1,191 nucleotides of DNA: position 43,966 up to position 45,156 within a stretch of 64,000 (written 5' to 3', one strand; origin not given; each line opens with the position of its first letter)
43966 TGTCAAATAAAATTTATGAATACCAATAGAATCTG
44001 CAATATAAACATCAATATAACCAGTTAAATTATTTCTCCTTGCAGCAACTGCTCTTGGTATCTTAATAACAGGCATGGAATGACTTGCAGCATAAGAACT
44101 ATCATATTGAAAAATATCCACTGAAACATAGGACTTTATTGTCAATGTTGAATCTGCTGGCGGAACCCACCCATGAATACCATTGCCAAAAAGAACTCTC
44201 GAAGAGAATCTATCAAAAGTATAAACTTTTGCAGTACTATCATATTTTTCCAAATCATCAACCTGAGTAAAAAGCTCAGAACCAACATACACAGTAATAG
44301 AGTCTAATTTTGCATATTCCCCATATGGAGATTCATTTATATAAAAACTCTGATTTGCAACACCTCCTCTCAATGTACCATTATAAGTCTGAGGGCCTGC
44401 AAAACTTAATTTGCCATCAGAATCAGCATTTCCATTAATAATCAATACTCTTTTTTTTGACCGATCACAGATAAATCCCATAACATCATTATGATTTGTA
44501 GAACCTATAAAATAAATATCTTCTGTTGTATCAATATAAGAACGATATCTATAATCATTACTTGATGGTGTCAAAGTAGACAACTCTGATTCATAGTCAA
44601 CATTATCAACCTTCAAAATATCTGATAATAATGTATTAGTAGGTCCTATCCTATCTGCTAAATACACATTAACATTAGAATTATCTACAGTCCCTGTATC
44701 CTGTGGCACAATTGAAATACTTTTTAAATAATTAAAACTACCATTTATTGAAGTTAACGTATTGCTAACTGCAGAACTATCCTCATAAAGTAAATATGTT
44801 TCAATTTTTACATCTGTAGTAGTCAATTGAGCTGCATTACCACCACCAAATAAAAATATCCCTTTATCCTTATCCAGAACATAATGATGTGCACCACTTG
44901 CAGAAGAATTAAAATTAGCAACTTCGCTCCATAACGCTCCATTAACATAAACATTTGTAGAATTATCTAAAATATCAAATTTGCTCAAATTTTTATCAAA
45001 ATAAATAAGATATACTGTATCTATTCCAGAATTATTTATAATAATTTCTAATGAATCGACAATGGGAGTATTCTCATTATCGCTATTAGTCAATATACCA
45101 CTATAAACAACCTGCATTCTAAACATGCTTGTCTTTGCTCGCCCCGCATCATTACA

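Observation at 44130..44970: Contractile-injection/phage baseplate-like domains inside a secreted surface protein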

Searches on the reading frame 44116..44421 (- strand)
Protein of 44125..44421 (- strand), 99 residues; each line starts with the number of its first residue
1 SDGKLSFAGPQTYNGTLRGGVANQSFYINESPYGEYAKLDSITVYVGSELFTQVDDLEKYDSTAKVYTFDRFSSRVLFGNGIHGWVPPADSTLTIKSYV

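Call 10: search_protein_families(library=ncbifam, proteins=[window:44125-44421:-], max_evalue=10)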
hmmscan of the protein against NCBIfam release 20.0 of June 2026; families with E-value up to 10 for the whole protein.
window:44125-44421:- (99 aa): 1 family
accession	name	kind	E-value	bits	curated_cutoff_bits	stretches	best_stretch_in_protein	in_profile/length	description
TIGR02243.1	TIGR02243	equivalog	0.023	13.2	155.8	1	49-94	392-440/659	putative baseplate assembly protein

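Call 11: search_protein_families(library=pfam, proteins=[window:44125-44421:-], max_evalue=10)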
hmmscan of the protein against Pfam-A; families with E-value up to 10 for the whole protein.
window:44125-44421:- (99 aa): 0 families

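Call 17: search_solved_structures(query=A1, max_evalue=10, show_alignments=5)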
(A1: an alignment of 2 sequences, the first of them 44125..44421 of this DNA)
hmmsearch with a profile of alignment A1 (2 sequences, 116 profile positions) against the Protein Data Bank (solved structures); distinct sequences matched with E-value up to 10: 1.
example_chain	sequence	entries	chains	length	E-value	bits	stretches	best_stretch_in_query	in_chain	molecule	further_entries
6ol5_B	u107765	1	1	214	0.56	13.8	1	73-107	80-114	ib3 Light Chain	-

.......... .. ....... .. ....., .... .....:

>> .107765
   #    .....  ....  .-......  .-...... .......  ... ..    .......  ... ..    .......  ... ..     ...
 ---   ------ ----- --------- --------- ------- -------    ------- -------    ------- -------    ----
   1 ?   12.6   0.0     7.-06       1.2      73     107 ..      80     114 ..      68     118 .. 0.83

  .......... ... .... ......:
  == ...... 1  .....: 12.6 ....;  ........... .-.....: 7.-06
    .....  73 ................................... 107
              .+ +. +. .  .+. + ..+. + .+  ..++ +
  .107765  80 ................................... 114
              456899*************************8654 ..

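Call 28: search_solved_structures(query=A2, max_evalue=1, show_alignments=4)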
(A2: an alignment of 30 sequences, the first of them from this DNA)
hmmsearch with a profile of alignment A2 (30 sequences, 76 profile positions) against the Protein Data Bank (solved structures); distinct sequences matched with E-value up to 1: 14.
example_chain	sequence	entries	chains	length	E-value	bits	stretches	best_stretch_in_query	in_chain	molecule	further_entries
9gtp_1K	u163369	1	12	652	4.8e-08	35.8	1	2-75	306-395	Baseplate protein J-like domain-containing protein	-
9ay5_Y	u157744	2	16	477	2.2e-05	27.3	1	16-72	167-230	BplA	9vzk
7a8s_A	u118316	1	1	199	0.00026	23.8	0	17-48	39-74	sTIM11_h3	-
6yqy_A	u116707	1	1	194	0.00028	23.7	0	17-48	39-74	de novo designed TIM barrel sTIM11noCys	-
7osu_A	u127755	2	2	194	0.00047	23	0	17-48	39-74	sTIM11noCys-SB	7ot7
5bvl_A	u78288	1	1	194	0.0008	22.3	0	17-48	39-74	designed TIM barrel sTIM11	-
8r8n_A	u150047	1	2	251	0.0032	20.3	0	16-48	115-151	HalluTIM2-2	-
8r8o_A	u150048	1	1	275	0.05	16.5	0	24-48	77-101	HalluTIM3-1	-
2btv_A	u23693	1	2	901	0.45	13.4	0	12-44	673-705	PROTEIN (VP3 CORE PROTEIN)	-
35tl_C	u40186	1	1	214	0.51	13.3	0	40-62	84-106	Germinal-designed anti-PD-L1 scFv H5, V(L) domain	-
6pns_B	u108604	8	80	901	0.81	12.6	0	12-44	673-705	Inner core structural protein VP3 | Core protein VP3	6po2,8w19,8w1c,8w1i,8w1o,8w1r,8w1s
8w12_A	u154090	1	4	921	0.83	12.6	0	12-44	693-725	Core protein VP3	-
3teb_A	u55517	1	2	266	0.9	12.5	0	23-61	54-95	Endonuclease/exonuclease/phosphatase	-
4afg_A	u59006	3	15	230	0.91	12.5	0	17-66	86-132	CAPITELLA TELETA ACHBP | ACHBP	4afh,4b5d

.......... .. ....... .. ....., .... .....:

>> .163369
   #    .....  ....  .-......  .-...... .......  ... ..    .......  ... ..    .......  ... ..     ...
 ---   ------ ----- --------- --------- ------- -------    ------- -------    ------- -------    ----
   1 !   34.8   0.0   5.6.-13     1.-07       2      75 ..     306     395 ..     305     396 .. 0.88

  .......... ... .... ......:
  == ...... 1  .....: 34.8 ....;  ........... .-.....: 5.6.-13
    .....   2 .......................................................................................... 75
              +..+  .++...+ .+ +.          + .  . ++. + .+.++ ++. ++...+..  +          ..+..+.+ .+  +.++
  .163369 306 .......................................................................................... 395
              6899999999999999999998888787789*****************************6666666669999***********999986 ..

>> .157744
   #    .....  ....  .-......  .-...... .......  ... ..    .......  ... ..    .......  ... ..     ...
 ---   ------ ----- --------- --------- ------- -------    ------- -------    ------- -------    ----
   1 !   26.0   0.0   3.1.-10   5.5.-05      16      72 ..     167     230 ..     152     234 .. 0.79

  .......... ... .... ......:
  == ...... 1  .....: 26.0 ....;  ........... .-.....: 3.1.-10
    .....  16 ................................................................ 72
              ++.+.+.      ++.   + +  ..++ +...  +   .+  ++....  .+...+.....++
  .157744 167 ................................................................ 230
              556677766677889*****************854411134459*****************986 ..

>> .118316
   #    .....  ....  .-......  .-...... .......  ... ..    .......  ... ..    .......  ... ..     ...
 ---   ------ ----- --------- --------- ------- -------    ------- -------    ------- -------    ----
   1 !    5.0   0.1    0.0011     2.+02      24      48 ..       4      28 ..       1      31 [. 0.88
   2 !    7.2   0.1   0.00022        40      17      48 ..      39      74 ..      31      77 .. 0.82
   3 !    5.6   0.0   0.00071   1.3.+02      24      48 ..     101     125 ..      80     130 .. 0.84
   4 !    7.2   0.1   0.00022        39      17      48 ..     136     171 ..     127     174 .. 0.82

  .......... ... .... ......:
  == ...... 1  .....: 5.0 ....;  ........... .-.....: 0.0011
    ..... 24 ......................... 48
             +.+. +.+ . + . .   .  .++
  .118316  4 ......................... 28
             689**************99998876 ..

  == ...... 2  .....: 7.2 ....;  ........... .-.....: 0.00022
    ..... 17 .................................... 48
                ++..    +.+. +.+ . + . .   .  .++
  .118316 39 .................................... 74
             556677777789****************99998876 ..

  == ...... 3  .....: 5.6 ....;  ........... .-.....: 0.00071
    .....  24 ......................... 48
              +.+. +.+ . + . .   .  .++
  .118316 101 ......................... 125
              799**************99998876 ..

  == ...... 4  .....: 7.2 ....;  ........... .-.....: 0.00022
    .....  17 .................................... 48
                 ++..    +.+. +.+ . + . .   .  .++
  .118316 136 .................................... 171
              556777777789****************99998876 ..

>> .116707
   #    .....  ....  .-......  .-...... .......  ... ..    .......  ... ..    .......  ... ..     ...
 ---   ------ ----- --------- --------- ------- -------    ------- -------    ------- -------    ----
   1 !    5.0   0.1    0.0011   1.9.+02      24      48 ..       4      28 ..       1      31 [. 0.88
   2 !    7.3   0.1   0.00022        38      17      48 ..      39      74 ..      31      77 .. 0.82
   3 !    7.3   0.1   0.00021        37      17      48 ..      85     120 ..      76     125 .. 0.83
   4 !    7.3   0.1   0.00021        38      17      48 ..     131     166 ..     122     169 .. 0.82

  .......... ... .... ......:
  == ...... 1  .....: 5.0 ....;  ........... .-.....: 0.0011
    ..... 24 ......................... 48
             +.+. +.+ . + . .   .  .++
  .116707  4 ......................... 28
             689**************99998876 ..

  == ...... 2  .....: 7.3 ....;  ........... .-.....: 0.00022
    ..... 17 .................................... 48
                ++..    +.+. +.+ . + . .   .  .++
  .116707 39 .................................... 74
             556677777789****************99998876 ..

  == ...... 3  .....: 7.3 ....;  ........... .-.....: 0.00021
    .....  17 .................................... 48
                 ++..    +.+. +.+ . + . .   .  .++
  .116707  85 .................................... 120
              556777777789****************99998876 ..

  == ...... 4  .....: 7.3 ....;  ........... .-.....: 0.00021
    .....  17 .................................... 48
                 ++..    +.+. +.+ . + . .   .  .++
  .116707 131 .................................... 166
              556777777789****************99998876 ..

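Call 29: find_homologous_proteins(query=A2, max_evalue=0.00001)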
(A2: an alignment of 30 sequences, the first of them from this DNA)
Query A2 (30 sequences): 523 candidates shared short words with the query, none scored E <= 0.00001.

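Call 32: search_solved_structures(query=A3, max_evalue=1, show_alignments=2)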
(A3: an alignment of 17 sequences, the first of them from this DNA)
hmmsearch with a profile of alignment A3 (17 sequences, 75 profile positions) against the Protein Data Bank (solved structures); distinct sequences matched with E-value up to 1: 13.
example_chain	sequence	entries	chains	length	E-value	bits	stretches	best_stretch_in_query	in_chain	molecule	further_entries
7a8s_A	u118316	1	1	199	2.8e-08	36.8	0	17-47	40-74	sTIM11_h3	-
6yqy_A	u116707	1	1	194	3.1e-08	36.6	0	17-47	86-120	de novo designed TIM barrel sTIM11noCys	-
7osu_A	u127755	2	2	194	3.5e-08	36.4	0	17-47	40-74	sTIM11noCys-SB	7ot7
5bvl_A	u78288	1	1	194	8.6e-08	35.2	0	17-47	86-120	designed TIM barrel sTIM11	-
8r8n_A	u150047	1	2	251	8.2e-07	32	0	18-47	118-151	HalluTIM2-2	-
8r8o_A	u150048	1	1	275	4e-06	29.8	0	23-47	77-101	HalluTIM3-1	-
9ay5_Y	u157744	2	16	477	5.4e-05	26.2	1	19-70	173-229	BplA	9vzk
7osv_A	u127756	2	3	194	0.00026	24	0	12-47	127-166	DeNovoTIM6-SB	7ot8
9gtp_1K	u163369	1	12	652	0.0003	23.8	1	10-70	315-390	Baseplate protein J-like domain-containing protein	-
6z2i_A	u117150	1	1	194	0.00085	22.4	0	18-47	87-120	de novo designed TIM barrel DeNovoTIM6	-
35tl_C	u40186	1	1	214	0.1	15.7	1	38-61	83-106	Germinal-designed anti-PD-L1 scFv H5, V(L) domain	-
4afg_A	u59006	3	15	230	0.83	12.8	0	30-65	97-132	CAPITELLA TELETA ACHBP | ACHBP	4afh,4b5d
2qzx_A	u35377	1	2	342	0.9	12.7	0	31-74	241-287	Candidapepsin-5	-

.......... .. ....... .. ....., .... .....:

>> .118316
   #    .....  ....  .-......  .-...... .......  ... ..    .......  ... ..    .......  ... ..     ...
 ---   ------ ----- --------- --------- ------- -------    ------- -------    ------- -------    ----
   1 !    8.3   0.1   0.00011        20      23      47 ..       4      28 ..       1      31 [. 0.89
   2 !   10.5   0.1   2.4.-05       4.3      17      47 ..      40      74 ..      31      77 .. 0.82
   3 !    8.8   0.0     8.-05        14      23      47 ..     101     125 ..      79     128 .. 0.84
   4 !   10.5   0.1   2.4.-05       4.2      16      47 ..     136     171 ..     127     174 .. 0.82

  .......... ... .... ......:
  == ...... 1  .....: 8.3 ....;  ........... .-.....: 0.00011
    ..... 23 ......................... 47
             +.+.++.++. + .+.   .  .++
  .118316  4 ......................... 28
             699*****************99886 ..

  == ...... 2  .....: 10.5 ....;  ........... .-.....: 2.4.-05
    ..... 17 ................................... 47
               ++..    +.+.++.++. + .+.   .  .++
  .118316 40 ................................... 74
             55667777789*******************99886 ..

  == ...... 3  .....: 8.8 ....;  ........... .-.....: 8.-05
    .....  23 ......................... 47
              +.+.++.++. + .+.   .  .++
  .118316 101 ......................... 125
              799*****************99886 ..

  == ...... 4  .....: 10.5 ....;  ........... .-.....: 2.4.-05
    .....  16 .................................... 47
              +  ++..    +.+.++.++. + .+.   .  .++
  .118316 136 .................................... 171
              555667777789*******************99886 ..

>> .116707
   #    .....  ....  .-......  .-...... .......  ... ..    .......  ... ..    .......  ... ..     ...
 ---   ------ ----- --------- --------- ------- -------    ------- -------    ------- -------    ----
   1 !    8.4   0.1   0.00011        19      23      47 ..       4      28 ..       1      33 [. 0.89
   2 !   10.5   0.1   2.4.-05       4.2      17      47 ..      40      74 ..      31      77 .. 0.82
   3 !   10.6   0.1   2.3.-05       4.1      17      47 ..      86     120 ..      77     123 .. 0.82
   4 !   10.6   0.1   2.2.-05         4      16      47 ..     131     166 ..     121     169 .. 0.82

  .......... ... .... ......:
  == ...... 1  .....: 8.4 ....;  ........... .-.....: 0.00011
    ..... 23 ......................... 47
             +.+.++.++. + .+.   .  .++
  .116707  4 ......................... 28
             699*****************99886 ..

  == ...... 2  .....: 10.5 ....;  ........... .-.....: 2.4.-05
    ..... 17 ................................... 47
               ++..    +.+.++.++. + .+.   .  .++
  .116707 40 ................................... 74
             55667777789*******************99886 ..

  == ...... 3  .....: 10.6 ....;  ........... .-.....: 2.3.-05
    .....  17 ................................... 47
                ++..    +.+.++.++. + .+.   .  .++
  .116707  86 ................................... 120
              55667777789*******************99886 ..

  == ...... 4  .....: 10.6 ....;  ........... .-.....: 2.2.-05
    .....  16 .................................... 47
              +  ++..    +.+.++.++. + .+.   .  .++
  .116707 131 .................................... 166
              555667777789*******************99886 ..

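Call 36: predict_structure(alignment_id=A2)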
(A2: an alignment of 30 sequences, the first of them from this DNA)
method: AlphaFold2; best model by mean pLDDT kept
length: 89 residues; sequences in the alignment: 30
mean_pLDDT: 82.2   pTM: 0.73
mean pLDDT of the five models: 82.2, 81.4, 80.0, 79.1, 77.6
residues with pLDDT >= 90: 40; 70-90: 28; 50-70: 18; < 50: 3
segments of 3 or more residues with pLDDT < 50: none
pLDDT, mean of each block of 10 residues (from residue 1): 66 69 74 93 95 92 92 89 68
secondary structure, 60 per line:
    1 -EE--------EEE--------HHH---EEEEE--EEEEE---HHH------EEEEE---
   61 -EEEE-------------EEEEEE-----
elements in order: E12-14 E29-33 E36-40 E53-57 E62-65 E79-84

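Call 39: fold_search(model_id=the predicted structure, library=pdb)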
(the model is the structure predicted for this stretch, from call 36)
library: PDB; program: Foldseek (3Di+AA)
matches with E <= 10: 133; with E <= 0.001: 1
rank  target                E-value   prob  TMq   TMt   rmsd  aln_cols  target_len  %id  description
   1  9vzk_T                5.7e-04  1.00  0.72  0.16   2.7        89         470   21  Cryo-EM structure of bacteriophage P1 baseplate in C3 (released 2025-10-22)
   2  9ay5_0                1.2e-03  1.00  0.68  0.15   3.1        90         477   21  Tail-Baseplate of P1 bacteriophage (released 2025-09-10)
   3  9vzk_Y                2.3e-03  1.00  0.69  0.15   3.1        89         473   20  Cryo-EM structure of bacteriophage P1 baseplate in C3 (released 2025-10-22)
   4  9gtp_1G               7.6e-03  1.00  0.66  0.11   5.2        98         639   17  Cryo-EM structure of a contractile injection system in Streptomyces coelicolor, the baseplate complex in extended sta (released 2025-06-18)
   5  9gtp_2G               5.8e-02  0.99  0.65  0.13   4.7        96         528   17  Cryo-EM structure of a contractile injection system in Streptomyces coelicolor, the baseplate complex in extended sta (released 2025-06-18)
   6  2cw5_A                9.0e-02  0.90  0.42  0.19   3.5        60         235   12  Crystal structure of a conserved hypothetical protein from Thermus thermophilus HB8 (released 2005-12-16)
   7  5iv5_A                3.0e-01  0.51  0.49  0.09   7.5       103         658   16  Cryo-electron microscopy structure of the hexagonal pre-attachment T4 baseplate-tail tube complex (released 2016-05-18)
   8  2zbv_C                4.4e-01  0.30  0.35  0.16   4.7        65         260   17  Crystal structure of uncharacterized conserved protein from Thermotoga maritima (released 2007-11-13)
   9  7f7r                  4.4e-01  0.06  0.24  0.04  12.8        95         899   15  Enterococcus faecalis GH31 alpha-N-acetylgalactosaminidase D455N in complex with Tn antigen (released 2021-12-08)
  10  6m76                  4.7e-01  0.13  0.32  0.05   7.1       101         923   17  GH31 alpha-N-acetylgalactosaminidase from Enterococcus faecalis (released 2020-05-20)
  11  8i4m_M                5.7e-01  0.38  0.45  0.25   5.5        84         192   11  Portal-tail complex structure of the Cyanophage P-SCSP1u (released 2023-11-01)
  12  2zbu_A                6.4e-01  0.25  0.35  0.15   4.7        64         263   17  Crystal structure of uncharacterized conserved protein from Thermotoga maritima (released 2007-11-13)
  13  2cw5_B                8.3e-01  0.14  0.38  0.19  10.1        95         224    9  Crystal structure of a conserved hypothetical protein from Thermus thermophilus HB8 (released 2005-12-16)
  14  7f7q                  8.8e-01  0.04  0.25  0.04  12.8        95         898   15  Enterococcus faecalis GH31 alpha-N-acetylgalactosaminidase D455A in complex with p-nitrophenyl alpha-N-acetylgalactosami (released 2021-12-08)
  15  6m77                  9.4e-01  0.09  0.32  0.06   7.6       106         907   16  GH31 alpha-N-acetylgalactosaminidase from Enterococcus faecalis in complex with N-acetylgalactosamine (released 2020-05-20)
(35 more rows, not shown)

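Call 57: fold_search(model_id=the predicted structure, library=viral)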
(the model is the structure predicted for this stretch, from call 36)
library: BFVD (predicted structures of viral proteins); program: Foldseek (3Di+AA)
matches with E <= 10: 377; with E <= 0.001: 14
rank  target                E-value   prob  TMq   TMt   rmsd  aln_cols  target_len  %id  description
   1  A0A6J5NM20            1.8e-06  1.00  0.74  0.13   3.1        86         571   26  Baseplate wedge subunit [uncultured Caudovirales phage]
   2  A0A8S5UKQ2            2.8e-06  1.00  0.75  0.15   2.2        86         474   28  Baseplate wedge protein [Myoviridae sp. ctQf419]
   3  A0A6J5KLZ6            4.3e-06  1.00  0.74  0.13   3.6        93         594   29  Baseplate wedge subunit [uncultured Caudovirales phage]
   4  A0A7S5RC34            9.3e-06  1.00  0.72  0.13   2.5        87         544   22  (no name in the UniProt tables at hand)
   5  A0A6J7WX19            1.1e-05  1.00  0.71  0.11   3.3        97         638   28  Baseplate protein J-like [uncultured Caudovirales phage]
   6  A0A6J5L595            1.4e-05  1.00  0.75  0.06   2.1        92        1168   25  Baseplate protein J-like [uncultured Caudovirales phage]
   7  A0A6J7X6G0            4.5e-05  1.00  0.73  0.11   4.1        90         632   20  Baseplate protein J-like [uncultured Caudovirales phage]
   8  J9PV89                5.8e-05  1.00  0.73  0.15   2.5        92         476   18  Putative baseplate J family protein [Bacillus phage BCD7]
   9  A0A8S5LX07            5.8e-05  1.00  0.72  0.14   2.9        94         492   20  Baseplate wedge protein [Myoviridae sp. ctZgq1]
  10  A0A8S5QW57            5.8e-05  1.00  0.69  0.14   3.7        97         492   20  Putative baseplate assembly protein (Fragment) [Myoviridae sp. ctISH16]
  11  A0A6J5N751            6.2e-05  1.00  0.77  0.16   2.4        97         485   22  Baseplate wedge subunit [uncultured Caudovirales phage]
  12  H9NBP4                1.6e-04  1.00  0.72  0.13   2.8        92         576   15  (no name in the UniProt tables at hand)
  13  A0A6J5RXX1            5.0e-04  1.00  0.74  0.10   2.3        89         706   27  Baseplate protein J-like [uncultured Caudovirales phage]
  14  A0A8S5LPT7            9.4e-04  1.00  0.71  0.13   3.2        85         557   21  Baseplate wedge protein [Myoviridae sp. ct0f722]
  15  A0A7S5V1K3            1.8e-03  1.00  0.66  0.20   2.9        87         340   15  (no name in the UniProt tables at hand)
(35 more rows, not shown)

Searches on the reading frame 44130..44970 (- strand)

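Call 5: search_protein_families(library=phrogs, proteins=[window:44130-44970:-], max_evalue=1)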
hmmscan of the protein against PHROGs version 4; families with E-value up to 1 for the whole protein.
window:44130-44970:- (280 aa): 1 family
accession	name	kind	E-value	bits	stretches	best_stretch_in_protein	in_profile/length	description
phrog_13208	-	unknown function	0.065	14.6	1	204-241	13-50/91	-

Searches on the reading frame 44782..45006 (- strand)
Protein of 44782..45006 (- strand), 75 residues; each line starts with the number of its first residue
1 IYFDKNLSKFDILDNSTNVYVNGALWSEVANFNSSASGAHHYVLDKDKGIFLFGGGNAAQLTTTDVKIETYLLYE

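Call 10: search_protein_families(library=ncbifam, proteins=[window:44782-45006:-], max_evalue=10)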
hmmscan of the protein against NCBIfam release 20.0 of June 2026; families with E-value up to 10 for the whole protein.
window:44782-45006:- (75 aa): 1 family
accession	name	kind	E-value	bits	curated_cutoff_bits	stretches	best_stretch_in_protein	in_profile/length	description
TIGR02243.1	TIGR02243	equivalog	0.002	16.8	155.8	1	24-61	392-429/659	putative baseplate assembly protein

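Call 11: search_protein_families(library=pfam, proteins=[window:44782-45006:-], max_evalue=10)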
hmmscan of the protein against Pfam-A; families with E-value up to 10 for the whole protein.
window:44782-45006:- (75 aa): 0 families
